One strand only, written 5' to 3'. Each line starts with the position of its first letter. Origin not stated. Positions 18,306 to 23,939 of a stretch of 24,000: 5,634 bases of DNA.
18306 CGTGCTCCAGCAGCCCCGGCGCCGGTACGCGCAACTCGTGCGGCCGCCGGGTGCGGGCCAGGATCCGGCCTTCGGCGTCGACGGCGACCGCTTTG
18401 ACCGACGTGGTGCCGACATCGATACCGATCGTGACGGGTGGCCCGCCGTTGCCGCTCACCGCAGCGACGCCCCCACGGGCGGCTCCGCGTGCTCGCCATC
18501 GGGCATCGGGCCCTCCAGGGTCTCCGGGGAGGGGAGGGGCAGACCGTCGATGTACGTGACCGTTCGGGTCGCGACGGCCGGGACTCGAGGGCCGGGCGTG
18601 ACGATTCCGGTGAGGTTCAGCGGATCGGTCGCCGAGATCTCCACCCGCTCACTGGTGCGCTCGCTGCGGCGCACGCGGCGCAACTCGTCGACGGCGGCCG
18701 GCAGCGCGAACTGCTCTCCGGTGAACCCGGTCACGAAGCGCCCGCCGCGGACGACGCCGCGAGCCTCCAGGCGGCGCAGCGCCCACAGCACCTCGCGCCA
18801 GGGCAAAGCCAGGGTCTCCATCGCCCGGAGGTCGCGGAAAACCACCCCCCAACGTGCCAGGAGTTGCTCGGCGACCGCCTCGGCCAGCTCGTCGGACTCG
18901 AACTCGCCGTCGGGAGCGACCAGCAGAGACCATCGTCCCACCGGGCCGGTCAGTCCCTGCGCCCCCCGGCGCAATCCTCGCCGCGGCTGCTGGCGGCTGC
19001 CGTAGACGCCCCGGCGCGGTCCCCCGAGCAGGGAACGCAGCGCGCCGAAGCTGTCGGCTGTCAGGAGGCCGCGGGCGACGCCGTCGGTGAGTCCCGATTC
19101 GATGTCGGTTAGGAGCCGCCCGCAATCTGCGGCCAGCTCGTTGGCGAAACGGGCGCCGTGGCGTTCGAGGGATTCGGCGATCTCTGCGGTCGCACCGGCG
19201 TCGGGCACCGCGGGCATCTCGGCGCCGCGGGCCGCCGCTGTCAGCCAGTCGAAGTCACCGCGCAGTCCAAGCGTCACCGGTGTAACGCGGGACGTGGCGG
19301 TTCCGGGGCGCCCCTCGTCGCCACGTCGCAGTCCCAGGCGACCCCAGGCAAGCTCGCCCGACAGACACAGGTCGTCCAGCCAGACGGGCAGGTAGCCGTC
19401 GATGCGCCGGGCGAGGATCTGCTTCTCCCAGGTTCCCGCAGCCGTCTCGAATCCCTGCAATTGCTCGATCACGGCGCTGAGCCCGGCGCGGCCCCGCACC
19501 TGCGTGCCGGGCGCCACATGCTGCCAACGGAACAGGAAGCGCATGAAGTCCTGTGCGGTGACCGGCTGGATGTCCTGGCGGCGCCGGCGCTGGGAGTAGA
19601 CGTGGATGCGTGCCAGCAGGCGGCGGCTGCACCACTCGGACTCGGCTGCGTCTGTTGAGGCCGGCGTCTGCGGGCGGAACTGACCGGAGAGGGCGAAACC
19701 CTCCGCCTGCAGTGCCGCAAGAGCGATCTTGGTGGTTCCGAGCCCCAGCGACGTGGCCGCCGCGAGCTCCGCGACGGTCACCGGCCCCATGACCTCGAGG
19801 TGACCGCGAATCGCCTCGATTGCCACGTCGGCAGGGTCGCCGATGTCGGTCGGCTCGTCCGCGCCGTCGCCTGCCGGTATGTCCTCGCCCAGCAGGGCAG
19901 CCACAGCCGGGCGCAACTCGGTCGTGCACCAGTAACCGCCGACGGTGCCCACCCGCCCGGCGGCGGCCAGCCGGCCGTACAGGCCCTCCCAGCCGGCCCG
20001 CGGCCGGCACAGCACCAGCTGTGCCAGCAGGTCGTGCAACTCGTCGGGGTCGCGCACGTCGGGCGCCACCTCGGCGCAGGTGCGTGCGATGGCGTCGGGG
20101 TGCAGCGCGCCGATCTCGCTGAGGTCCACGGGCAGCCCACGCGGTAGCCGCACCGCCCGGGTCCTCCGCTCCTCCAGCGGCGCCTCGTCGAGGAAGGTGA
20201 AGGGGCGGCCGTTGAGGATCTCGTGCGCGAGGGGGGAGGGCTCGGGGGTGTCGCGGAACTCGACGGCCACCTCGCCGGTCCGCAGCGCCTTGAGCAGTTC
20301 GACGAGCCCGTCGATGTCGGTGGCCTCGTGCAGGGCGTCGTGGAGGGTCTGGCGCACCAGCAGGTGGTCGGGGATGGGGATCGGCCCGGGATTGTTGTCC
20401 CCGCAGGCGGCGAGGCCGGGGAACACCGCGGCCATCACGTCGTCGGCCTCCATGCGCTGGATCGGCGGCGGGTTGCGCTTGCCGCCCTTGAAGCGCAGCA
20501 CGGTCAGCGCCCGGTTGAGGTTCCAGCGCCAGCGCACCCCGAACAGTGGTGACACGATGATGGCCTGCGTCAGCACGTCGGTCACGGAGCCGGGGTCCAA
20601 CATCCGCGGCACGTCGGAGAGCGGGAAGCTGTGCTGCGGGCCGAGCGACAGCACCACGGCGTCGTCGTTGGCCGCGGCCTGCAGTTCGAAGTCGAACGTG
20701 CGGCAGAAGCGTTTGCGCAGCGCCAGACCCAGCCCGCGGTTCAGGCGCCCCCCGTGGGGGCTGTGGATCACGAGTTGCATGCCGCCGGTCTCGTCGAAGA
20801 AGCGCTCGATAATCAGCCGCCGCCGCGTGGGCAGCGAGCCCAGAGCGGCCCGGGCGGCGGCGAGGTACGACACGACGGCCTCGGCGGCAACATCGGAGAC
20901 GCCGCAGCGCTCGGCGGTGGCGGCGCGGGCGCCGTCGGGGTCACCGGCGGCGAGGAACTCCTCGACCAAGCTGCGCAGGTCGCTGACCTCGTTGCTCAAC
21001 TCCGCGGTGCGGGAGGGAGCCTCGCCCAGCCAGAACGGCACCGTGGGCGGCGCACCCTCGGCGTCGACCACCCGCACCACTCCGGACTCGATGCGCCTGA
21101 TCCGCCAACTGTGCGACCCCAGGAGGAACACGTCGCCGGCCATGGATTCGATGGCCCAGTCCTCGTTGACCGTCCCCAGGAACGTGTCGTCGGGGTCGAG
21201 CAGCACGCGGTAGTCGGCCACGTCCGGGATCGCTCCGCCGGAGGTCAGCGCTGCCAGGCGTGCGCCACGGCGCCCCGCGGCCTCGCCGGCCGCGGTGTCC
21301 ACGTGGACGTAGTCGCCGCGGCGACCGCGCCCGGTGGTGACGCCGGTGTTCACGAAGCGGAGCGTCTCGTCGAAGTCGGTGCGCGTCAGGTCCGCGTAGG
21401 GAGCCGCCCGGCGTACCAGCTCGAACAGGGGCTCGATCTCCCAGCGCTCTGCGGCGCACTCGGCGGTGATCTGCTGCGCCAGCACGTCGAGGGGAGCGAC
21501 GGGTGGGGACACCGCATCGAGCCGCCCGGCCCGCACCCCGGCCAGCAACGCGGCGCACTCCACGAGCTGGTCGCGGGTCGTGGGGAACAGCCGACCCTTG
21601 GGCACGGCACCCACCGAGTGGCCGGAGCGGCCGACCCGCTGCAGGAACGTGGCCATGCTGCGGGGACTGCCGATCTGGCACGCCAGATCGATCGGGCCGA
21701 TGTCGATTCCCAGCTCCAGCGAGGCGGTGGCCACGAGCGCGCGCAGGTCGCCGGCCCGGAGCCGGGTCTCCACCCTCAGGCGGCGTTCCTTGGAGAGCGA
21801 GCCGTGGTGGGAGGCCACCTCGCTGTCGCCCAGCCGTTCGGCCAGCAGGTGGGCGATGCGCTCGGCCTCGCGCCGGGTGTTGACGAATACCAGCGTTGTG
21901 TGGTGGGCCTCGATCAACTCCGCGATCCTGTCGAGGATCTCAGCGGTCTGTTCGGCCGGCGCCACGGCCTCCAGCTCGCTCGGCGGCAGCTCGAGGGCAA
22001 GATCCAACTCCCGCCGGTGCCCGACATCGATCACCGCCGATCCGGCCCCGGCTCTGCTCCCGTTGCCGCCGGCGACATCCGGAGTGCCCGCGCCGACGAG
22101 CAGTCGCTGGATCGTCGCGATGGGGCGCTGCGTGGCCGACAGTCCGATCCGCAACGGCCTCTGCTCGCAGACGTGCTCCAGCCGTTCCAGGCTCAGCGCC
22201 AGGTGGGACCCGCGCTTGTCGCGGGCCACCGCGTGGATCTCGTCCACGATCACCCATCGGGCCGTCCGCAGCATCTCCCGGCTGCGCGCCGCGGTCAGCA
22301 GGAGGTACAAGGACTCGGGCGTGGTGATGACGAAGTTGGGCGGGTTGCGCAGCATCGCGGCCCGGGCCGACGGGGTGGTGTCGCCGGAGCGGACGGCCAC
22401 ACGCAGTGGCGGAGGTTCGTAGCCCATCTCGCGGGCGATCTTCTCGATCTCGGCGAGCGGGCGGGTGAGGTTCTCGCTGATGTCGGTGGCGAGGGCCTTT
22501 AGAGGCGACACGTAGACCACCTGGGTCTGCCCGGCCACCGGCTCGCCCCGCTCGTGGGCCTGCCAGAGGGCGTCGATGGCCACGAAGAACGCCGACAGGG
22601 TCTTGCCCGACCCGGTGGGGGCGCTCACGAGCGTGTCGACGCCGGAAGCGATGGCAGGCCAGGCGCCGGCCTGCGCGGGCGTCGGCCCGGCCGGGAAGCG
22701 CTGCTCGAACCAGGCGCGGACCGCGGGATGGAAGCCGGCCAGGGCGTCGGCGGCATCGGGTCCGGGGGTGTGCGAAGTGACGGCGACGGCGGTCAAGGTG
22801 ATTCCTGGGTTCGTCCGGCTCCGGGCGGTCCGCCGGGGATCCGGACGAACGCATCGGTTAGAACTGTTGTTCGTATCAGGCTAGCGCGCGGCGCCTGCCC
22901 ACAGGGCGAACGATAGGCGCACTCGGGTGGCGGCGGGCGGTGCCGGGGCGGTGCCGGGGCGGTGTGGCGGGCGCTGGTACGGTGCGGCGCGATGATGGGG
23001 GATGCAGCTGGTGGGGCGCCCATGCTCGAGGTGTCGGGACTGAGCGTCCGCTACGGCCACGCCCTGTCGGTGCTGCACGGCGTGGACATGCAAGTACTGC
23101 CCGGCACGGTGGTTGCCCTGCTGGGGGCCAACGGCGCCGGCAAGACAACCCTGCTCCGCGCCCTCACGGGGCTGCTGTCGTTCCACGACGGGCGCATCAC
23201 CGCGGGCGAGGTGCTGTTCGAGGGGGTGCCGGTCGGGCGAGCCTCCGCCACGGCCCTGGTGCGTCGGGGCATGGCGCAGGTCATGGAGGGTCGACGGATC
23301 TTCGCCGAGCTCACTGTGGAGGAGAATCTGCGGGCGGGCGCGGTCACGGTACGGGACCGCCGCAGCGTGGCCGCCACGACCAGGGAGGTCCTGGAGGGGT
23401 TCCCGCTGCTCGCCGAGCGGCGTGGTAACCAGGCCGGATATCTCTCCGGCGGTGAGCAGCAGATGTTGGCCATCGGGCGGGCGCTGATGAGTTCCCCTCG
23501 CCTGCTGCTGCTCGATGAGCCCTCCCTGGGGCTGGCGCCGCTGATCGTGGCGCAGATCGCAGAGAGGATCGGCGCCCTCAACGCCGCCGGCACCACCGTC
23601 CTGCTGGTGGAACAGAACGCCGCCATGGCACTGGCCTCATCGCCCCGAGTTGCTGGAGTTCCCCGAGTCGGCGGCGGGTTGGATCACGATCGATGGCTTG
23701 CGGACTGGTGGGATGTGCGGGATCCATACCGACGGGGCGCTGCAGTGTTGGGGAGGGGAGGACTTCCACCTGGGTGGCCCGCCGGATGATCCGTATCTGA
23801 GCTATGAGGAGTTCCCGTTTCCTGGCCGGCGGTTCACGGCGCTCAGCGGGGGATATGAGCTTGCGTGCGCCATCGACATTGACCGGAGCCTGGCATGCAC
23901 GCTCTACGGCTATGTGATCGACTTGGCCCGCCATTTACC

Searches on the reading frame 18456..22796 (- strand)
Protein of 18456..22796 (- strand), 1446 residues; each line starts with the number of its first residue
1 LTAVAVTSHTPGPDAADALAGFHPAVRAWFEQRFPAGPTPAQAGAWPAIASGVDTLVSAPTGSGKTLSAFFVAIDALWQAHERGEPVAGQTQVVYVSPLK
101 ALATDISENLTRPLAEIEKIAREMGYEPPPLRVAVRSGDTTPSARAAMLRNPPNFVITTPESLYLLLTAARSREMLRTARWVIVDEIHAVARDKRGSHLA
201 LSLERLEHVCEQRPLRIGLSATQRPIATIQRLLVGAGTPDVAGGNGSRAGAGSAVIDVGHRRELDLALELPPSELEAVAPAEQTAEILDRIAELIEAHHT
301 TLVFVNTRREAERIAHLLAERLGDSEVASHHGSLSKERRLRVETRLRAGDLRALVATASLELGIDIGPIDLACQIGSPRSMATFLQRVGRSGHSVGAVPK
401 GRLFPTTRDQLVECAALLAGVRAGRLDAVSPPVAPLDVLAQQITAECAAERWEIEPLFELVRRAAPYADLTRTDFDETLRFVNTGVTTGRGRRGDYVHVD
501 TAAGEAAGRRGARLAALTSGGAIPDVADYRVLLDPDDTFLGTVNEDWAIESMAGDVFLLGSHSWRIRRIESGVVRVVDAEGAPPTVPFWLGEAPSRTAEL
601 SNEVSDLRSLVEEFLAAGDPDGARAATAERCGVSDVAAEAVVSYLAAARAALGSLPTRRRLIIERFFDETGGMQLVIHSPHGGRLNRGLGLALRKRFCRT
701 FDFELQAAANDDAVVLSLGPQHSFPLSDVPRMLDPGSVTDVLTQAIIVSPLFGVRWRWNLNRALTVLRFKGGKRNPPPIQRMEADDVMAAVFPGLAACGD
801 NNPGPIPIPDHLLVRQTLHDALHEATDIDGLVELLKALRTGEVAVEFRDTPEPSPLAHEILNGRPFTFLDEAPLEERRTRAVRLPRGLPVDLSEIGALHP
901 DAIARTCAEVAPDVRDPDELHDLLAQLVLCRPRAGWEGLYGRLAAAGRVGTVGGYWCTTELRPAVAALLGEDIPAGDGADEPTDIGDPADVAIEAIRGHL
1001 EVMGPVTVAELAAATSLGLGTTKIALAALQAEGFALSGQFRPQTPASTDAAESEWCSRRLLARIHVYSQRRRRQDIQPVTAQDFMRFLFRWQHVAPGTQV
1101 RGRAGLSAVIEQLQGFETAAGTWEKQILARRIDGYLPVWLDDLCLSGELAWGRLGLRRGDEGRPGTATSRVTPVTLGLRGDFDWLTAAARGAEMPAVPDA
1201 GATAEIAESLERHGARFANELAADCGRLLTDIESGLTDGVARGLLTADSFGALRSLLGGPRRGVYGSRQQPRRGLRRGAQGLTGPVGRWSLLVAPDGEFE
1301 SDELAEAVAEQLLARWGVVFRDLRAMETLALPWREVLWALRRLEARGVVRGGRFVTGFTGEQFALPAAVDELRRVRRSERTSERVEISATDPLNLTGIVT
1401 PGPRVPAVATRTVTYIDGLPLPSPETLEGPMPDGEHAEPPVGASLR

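Call 48: search_protein_families(library=pfam, proteins=[window:18456-22796:-], max_evalue=0.001)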
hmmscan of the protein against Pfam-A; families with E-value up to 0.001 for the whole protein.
window:18456-22796:- (1446 aa): 8 families
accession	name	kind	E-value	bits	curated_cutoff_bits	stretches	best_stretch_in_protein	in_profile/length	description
PF08494.16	DEAD_assoc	-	1.6e-44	152.5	23.5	1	655-857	1-191/191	DEAD/H associated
PF19306.5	WH_Lhr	-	7.2e-32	110.5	27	1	421-584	3-166/168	Large helicase-related protein, winged helix domain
PF00270.35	DEAD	-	9.7e-29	100.7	26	1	39-223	1-160/167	DEAD/DEAH box helicase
PF23234.1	WH4_Lhr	-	2.5e-25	88.3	27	1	1301-1382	4-85/87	Large helicase-related protein, winged-helix domain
PF00271.37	Helicase_C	-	1.7e-18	67.3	23.5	1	289-392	4-107/110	Helicase conserved C-terminal domain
PF23235.1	WH3_Lhr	-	2.8e-12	47.2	27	1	1083-1155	5-76/95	Large helicase-related protein, winged-helix domain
PF04851.21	ResIII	-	2e-07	31.5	22.5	1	55-222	26-161/164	Type III restriction enzyme, res subunit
PF22590.2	Cas3-like_C_2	-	7.3e-05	23.4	27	1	299-390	3-100/106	CRISPR-associated nuclease/helicase Cas3, C-terminal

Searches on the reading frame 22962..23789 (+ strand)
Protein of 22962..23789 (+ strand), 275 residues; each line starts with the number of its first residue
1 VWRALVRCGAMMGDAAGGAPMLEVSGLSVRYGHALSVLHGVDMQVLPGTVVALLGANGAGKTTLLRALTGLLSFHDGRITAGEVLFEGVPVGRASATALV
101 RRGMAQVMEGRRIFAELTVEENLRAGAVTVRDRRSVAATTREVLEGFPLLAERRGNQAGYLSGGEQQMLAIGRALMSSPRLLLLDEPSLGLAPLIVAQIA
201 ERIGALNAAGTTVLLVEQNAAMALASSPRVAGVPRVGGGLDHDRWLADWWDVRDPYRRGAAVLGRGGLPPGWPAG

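Call 48: search_protein_families(library=pfam, proteins=[window:22962-23789:+], max_evalue=0.001)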
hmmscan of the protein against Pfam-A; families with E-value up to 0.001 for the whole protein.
window:22962-23789:+ (275 aa): 3 families
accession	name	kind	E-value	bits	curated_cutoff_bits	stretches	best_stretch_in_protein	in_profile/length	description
PF00005.33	ABC_tran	-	3.6e-28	99.3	25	1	38-188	1-136/137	ABC transporter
PF13304.12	AAA_21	-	9.3e-12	46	27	2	51-77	2-26/304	AAA domain, putative AbiEii toxin, Type IV TA system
PF13555.12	AAA_29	-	0.00077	19.6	27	0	39-73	13-47/61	P-loop containing region of AAA domain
